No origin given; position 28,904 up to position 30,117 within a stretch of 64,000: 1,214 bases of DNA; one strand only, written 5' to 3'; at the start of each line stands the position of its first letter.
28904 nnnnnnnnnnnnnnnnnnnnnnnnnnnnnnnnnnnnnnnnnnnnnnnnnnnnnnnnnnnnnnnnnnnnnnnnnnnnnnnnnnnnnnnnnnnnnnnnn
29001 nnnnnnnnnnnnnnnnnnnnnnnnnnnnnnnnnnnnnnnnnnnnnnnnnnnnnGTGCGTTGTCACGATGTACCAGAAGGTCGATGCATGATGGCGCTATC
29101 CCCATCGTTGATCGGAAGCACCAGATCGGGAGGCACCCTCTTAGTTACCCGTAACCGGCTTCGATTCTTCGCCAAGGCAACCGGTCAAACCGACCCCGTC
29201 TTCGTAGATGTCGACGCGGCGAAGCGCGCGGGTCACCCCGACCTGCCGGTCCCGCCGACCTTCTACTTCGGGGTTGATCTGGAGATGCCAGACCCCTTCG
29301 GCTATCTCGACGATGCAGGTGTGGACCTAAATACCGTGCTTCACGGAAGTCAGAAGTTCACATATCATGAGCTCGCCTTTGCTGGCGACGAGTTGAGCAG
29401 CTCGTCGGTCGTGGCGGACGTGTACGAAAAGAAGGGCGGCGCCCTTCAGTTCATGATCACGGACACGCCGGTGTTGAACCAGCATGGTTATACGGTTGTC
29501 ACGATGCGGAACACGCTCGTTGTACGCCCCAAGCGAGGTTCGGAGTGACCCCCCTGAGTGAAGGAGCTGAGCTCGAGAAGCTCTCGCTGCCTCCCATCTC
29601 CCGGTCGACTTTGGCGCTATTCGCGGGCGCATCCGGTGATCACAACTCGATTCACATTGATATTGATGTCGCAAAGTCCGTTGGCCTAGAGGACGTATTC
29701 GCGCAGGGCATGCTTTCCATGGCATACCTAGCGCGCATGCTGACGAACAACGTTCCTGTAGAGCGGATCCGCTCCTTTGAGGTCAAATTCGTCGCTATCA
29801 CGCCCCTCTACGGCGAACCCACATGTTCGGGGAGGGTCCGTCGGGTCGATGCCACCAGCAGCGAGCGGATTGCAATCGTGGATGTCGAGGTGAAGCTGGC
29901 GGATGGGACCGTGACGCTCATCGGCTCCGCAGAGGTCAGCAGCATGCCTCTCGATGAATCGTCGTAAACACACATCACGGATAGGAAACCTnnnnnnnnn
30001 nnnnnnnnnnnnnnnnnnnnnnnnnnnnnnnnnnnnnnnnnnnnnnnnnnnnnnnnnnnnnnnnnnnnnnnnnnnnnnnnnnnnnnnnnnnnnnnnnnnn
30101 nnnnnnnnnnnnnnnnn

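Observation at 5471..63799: Island-wide 16-bp palindromic operator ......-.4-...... (about 20 promoter-proximal copies)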

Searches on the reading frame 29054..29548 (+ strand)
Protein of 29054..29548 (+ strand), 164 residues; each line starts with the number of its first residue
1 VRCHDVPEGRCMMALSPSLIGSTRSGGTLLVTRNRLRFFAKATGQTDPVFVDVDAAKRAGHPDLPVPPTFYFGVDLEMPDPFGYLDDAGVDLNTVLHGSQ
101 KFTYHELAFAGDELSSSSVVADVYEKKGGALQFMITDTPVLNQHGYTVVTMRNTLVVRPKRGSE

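Call 10: search_protein_families(library=pfam, proteins=[window:29054-29548:+], max_evalue=0.00001)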
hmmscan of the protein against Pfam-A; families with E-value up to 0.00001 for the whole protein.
window:29054-29548:+ (164 aa): 1 family
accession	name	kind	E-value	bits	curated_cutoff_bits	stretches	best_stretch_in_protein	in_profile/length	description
PF13452.11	FAS1_DH_region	-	9.1e-37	126.6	22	1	19-151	2-132/132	FAS1-like, dehydratase domain region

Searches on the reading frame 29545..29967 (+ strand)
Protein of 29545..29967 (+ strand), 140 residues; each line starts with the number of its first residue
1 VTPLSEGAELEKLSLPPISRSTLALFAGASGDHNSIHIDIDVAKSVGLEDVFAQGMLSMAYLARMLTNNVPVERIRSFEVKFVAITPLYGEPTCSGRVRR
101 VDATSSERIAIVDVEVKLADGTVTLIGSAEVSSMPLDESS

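Call 10: search_protein_families(library=pfam, proteins=[window:29545-29967:+], max_evalue=0.00001)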
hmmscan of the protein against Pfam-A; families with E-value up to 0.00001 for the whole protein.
window:29545-29967:+ (140 aa): 1 family
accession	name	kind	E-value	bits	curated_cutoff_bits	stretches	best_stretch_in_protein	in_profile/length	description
PF01575.25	MaoC_dehydratas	-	4.1e-14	52.7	27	1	17-109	17-110/123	MaoC like domain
